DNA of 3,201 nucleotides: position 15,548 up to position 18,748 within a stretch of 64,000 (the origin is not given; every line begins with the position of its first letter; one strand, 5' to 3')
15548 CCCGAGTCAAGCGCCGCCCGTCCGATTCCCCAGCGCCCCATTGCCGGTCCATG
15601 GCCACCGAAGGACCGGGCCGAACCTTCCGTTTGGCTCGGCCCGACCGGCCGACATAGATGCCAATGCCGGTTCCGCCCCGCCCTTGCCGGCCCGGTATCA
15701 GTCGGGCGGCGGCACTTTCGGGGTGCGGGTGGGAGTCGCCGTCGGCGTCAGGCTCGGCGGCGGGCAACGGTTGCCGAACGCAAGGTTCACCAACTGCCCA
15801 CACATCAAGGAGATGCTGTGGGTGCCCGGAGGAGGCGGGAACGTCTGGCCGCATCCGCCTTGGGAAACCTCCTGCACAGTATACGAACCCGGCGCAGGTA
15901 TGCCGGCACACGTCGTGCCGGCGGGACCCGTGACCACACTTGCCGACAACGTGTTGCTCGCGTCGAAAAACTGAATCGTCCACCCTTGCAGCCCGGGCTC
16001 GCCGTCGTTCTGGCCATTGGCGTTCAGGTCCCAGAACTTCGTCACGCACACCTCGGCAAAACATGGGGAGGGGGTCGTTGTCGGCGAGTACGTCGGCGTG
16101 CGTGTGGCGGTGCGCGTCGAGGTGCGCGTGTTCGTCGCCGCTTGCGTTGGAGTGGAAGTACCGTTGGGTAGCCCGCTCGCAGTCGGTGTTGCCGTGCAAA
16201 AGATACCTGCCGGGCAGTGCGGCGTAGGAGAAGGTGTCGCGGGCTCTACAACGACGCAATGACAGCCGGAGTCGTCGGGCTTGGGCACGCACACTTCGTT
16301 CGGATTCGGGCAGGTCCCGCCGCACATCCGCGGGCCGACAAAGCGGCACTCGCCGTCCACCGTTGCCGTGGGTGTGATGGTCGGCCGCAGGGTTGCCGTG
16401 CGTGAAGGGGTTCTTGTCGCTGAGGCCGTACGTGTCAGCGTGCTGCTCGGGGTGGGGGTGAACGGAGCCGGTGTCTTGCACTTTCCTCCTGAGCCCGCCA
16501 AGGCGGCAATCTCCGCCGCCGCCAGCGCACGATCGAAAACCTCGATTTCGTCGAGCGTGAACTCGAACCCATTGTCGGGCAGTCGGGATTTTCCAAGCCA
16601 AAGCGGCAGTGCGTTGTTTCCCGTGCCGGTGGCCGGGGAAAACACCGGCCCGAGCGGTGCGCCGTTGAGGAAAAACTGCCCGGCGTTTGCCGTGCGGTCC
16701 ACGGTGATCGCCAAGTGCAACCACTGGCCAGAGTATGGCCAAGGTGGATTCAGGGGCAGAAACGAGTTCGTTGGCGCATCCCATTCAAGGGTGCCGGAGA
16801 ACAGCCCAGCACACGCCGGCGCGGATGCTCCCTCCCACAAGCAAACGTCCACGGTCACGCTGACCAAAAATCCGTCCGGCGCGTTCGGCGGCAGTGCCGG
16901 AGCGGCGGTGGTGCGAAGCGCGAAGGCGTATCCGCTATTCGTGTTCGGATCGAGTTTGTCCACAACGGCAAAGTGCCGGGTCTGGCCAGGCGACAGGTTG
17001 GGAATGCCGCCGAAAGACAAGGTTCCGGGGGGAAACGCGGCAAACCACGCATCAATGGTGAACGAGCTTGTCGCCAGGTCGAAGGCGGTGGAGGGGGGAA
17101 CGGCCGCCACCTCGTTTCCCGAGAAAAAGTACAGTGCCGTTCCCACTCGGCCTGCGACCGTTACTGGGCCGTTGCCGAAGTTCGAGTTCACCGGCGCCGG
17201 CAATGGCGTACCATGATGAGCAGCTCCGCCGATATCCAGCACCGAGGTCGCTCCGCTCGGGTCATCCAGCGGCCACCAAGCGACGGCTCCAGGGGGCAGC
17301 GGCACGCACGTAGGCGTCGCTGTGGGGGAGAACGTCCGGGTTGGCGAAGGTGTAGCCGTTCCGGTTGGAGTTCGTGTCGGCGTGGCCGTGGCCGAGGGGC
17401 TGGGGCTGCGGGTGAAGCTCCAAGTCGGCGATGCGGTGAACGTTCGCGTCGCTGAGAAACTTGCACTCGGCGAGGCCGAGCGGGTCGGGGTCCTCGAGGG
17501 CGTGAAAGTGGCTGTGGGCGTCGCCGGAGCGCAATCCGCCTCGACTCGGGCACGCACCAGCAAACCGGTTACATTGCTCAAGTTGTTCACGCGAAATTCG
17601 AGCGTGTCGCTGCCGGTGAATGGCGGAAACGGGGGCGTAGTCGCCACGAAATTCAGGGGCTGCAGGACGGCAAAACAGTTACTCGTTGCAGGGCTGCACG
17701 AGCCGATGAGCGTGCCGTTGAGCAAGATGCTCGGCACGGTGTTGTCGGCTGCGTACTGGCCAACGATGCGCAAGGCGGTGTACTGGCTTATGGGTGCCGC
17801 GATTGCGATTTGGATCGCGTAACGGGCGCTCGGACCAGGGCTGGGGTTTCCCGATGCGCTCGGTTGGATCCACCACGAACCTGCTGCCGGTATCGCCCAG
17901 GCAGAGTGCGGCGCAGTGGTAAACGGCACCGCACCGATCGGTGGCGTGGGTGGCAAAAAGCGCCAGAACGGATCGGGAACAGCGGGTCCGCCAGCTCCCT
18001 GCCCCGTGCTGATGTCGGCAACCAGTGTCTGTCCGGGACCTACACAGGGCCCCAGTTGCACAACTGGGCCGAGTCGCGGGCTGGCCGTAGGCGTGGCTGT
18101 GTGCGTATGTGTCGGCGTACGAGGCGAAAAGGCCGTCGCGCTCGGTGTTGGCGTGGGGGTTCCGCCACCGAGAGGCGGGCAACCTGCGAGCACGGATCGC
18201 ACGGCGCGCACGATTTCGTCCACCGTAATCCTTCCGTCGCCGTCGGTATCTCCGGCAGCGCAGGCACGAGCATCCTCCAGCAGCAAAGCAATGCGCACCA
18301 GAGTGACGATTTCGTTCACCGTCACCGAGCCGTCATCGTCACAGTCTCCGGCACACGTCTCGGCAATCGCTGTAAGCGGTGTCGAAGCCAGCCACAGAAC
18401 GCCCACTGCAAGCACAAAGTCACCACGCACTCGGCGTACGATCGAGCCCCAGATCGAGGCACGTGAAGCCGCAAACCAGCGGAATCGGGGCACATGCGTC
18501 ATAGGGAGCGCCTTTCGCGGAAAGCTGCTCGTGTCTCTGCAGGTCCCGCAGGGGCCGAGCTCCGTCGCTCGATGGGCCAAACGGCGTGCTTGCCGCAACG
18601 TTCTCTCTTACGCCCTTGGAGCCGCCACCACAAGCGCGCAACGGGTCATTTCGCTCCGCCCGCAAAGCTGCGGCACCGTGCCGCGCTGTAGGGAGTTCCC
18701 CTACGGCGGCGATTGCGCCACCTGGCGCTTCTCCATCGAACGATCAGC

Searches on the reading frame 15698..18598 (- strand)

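Call 86: search_protein_families(library=pfam, proteins=[window:15698-18598:-], max_evalue=0.00001)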
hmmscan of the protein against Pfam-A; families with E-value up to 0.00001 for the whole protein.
window:15698-18598:- (966 aa): 1 family
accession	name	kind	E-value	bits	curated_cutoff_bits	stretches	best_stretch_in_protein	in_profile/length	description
PF13385.13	Laminin_G_3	-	2.4e-12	47.7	27.6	1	619-698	75-151/151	Concanavalin A-like lectin/glucanases superfamily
